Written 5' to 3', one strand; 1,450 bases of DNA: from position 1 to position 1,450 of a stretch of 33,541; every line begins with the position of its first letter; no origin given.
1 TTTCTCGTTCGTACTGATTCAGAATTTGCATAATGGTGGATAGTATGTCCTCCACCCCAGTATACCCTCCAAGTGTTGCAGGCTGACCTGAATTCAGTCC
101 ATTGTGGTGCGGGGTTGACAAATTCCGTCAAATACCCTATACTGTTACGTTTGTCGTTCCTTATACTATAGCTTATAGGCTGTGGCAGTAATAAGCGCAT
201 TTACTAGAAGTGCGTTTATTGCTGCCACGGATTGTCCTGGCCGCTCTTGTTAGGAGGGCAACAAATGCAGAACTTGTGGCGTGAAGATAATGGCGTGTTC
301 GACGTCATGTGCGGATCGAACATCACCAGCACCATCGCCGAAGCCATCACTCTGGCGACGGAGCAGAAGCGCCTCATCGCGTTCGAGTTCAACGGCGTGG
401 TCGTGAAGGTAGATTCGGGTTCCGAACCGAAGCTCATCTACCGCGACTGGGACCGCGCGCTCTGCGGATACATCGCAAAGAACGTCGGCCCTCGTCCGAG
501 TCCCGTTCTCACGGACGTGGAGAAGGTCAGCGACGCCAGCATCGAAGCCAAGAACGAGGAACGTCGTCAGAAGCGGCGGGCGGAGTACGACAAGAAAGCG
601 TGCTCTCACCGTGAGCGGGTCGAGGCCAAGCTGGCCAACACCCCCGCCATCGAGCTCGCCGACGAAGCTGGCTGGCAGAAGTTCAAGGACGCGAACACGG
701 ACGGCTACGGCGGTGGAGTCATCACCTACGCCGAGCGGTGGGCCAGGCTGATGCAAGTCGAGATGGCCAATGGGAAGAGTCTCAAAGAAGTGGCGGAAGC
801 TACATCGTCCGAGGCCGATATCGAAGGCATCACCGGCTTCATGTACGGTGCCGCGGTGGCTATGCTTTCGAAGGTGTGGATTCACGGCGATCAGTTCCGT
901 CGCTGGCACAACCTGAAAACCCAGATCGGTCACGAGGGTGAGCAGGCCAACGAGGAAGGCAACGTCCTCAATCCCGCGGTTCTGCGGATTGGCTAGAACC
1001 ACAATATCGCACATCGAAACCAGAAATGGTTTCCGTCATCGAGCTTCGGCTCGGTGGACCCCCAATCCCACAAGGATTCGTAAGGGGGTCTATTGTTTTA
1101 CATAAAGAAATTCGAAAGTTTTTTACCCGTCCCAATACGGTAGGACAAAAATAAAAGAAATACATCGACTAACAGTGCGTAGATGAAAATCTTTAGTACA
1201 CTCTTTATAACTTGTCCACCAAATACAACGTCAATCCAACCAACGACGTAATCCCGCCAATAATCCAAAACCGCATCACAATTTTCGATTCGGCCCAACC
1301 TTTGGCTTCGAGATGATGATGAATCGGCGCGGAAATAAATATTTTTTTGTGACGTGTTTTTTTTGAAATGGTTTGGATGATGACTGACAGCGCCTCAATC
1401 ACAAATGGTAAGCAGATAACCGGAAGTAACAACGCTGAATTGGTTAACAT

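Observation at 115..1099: Self-contained high-GC orphan gene cassette at the left edge, encoding a protein with no recognisable family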

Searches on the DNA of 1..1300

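Call 78: search_rna_families(source=window, start=1, end=1300, threshold=evalue, max_evalue=1)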
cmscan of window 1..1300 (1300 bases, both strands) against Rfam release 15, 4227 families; matches with E-value up to 1: 1.
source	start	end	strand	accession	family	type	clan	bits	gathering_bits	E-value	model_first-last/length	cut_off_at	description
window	180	234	+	RF04343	Plastid-psbA-2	Cis-reg;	CL00153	27.5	55.8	0.01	1-60/60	no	Plastid-psbA-2 3UTR RNA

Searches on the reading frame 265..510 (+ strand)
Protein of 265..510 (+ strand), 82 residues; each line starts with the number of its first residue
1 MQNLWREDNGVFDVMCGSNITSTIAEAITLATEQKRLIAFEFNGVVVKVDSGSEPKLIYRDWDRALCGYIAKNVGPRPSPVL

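Call 85: search_protein_families(library=phrogs, alignment_id=A3, max_evalue=1)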
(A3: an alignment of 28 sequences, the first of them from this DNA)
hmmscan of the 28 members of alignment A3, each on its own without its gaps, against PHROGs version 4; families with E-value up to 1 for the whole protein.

A. member 1, seq(82 aa): 1 family
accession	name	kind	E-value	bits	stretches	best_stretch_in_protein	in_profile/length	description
phrog_10085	-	unknown function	0.035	15.2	1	21-53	18-50/75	-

B. families by the number of members that match (of 28 scanned): 24 families
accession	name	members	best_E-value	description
phrog_10085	-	20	6.2e-05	-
phrog_25783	-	3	0.13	-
phrog_23646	-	2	0.22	-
phrog_31121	-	1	0.032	-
phrog_23869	-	1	0.047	-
phrog_2025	-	1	0.06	-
phrog_23305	-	1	0.072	-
phrog_11743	-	1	0.079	-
phrog_36703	-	1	0.089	-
phrog_14942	-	1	0.12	-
phrog_27251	-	1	0.12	-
phrog_16091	-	1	0.15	-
phrog_8513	-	1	0.16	-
phrog_38248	-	1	0.19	-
phrog_4541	-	1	0.23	-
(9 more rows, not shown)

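Call 90: search_protein_representatives(alignment_id=A3)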
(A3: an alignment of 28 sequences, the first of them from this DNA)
Query: 28 sequences, 82 profile positions. Proteins with E-value up to 0.001 (for the whole library): 785; up to 1e-10: 244; up to 1e-30: 4. The best 150 are listed.
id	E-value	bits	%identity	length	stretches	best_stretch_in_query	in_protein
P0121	2.7e-38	146.0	-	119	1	1-82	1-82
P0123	1.5e-33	130.8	-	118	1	1-82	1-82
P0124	2.2e-33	130.3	-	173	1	1-82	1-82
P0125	4.6e-31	122.8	-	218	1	1-82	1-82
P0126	2.1e-30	120.7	-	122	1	1-82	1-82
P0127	1.9e-29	117.7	-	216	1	1-82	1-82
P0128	6.1e-29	116.0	-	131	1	1-82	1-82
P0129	3.2e-28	113.7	-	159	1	13-82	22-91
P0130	6.8e-27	109.5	-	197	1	1-80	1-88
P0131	1.2e-26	108.7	-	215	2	6-80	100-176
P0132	1.5e-26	108.4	-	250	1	1-82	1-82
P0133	3.0e-26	107.4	-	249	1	2-82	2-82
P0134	3.0e-26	107.4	-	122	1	6-82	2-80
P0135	7.9e-26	106.1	-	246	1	1-82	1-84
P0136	3.0e-25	104.2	-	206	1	12-82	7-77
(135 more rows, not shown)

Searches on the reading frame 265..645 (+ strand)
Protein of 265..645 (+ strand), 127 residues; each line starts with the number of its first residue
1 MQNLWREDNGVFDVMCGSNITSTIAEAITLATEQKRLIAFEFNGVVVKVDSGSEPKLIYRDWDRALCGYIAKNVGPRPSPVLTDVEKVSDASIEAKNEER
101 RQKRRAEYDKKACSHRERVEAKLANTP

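Call 29: find_homologous_proteins(query=window:265-645:+)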
Query seq(127 aa) (127 aa): 2 proteins with E <= 0.001 among 15 candidates.
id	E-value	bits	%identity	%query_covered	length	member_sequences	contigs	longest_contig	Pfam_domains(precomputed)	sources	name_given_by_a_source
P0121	8.2e-45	170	66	94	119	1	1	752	-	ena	-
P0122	8.5e-23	99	54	82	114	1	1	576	-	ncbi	-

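Call 92: search_protein_families(library=pfam, alignment_id=A4, max_evalue=0.001)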
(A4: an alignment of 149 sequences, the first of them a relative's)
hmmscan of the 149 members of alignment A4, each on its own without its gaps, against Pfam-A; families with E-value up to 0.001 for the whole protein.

A. member 1, P0121 (119 aa): 0 families

B. families by the number of members that match (of 149 scanned): 5 families
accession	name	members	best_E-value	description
PF25186.1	Tad4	71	1.3e-35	Type I Thoeris inhibitor Tad4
PF00958.27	GMP_synt_C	1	3.5e-16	GMP synthase C terminal domain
PF06785.16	UPF0242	1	3.2e-06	Uncharacterised protein family (UPF0242) N-terminus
PF18545.6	HalOD1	1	0.00058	Halobacterial output domain 1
PF12305.13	DUF3630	1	0.00094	Protein of unknown function (DUF3630)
